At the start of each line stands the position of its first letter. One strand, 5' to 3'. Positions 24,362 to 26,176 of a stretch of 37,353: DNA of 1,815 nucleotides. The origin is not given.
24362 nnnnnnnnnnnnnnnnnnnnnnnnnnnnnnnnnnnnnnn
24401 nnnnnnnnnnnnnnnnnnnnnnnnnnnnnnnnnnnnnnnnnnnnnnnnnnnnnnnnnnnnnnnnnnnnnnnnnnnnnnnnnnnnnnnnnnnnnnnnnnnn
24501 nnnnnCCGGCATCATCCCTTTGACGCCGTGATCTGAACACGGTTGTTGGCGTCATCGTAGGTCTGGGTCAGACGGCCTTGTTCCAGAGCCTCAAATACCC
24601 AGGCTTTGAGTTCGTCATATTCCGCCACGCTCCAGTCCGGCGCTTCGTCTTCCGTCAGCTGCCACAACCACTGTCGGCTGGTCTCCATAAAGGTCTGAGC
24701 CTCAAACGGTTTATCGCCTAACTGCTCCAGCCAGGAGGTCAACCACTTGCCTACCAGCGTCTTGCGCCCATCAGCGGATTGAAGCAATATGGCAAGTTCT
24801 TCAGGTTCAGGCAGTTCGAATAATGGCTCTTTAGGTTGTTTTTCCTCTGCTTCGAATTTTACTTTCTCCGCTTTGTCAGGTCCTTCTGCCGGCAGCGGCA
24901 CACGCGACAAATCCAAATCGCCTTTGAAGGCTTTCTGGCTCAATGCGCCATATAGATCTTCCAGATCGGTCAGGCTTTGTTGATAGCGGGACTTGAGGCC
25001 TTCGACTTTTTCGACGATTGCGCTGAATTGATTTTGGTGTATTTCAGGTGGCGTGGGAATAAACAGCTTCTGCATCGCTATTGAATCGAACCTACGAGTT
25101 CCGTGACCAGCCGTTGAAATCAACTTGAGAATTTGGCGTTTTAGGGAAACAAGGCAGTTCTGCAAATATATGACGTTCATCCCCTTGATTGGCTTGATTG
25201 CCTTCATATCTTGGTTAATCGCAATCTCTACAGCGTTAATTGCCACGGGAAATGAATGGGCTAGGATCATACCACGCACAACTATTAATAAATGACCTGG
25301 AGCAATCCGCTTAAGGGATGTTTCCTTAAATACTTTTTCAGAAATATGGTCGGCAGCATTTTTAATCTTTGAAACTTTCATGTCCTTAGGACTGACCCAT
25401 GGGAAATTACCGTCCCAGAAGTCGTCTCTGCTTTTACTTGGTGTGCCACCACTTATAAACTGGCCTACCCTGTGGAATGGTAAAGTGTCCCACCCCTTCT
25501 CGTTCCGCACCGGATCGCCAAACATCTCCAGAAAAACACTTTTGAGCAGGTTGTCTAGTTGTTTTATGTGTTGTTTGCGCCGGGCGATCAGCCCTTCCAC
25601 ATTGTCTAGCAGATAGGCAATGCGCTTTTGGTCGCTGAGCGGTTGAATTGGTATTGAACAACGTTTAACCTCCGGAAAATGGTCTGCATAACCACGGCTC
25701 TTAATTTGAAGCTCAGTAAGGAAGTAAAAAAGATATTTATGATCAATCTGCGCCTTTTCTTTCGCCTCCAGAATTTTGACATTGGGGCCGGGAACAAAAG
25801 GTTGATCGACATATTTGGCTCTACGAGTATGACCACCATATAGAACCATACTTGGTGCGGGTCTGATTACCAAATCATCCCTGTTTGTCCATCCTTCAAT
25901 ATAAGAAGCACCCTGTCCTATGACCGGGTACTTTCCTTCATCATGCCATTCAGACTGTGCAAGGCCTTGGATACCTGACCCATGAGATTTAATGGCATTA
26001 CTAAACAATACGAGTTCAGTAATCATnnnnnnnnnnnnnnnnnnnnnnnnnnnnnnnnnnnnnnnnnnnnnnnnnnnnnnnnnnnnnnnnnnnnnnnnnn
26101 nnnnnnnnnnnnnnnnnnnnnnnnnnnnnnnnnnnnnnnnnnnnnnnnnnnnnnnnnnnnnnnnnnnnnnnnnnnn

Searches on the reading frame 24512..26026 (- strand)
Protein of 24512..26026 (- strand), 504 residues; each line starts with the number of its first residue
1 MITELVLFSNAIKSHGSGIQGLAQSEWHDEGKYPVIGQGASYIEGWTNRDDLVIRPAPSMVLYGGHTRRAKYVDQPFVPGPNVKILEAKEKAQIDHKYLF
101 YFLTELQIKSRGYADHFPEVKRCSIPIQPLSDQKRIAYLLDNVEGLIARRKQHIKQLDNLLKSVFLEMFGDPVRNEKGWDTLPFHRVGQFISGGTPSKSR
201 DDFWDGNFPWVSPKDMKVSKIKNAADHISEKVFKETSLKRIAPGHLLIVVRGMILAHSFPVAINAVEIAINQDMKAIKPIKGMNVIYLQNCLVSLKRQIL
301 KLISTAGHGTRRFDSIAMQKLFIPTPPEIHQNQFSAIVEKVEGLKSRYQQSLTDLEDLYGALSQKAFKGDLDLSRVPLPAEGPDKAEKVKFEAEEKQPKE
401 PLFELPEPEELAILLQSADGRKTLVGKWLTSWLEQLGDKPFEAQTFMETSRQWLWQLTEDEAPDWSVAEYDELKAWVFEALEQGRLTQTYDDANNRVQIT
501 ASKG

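Call 3: search_protein_families(library=pfam, proteins=[window:24512-26026:-], max_evalue=0.01)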
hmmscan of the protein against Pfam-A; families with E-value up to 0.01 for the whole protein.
window:24512-26026:- (504 aa): 1 family
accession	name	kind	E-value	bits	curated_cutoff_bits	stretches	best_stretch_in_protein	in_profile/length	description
PF01420.25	Methylase_S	-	3.2e-19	70.2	22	2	177-343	2-154/168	Type I restriction modification DNA specificity domain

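Call 4: search_protein_families(library=padloc, proteins=[window:24512-26026:-], max_evalue=0.01)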
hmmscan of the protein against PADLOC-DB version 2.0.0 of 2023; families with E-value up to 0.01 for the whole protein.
window:24512-26026:- (504 aa): 91 families (the best 25 are shown)
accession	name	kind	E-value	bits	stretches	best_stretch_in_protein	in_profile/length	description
PDLC03062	Specificity_I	-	9.1e-92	306.1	1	8-371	20-375/375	Type I specificity subunit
PDLC03117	Specificity_I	-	1.7e-89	299.1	3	283-502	296-516/518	Type I specificity subunit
PDLC03053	Specificity_I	-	1.5e-58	197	1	120-379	137-396/397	Type I specificity subunit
PDLC03084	Specificity_I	-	3.3e-48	163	1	82-371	90-390/392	Type I specificity subunit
PDLC03129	Specificity_I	-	6e-48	161.7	1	118-381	137-406/431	Type I specificity subunit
PDLC03119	Specificity_I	-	7.8e-39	131.6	2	90-186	102-205/393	Type I specificity subunit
PDLC03075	Specificity_I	-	1.3e-38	130.7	1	124-374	147-392/407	Type I specificity subunit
PDLC03107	Specificity_I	-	8.3e-35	118.6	1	88-371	97-392/392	Type I specificity subunit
PDLC03099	Specificity_I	-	1.5e-32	111.3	2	177-375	199-394/405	Type I specificity subunit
PDLC03142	Specificity_I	-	1.9e-32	110.7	1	179-278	47-148/483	Type I specificity subunit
PDLC03108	Specificity_I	-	2.1e-30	104.4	2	178-372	36-228/452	Type I specificity subunit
PDLC03090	Specificity_I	-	2.7e-28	97.4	2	177-372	235-432/434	Type I specificity subunit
PDLC03162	Specificity_I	-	2.1e-27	94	2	177-376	6-206/431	Type I specificity subunit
PDLC04137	mad5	-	1.4e-26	91.6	2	178-379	2-197/392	mads_5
PDLC03069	Specificity_I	-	2.5e-25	87.4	1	85-371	90-387/387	Type I specificity subunit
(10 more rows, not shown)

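Call 5: search_protein_families(library=ncbifam, proteins=[window:24512-26026:-], max_evalue=0.01)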
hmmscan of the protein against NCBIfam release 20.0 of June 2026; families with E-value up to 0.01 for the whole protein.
window:24512-26026:- (504 aa): 1 family
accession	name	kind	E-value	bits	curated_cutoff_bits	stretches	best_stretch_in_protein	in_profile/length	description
NF007278.0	PRK09737.1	equivalog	1.6e-05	23.8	662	0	177-345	8-175/461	type I restriction-modification system specificity subunit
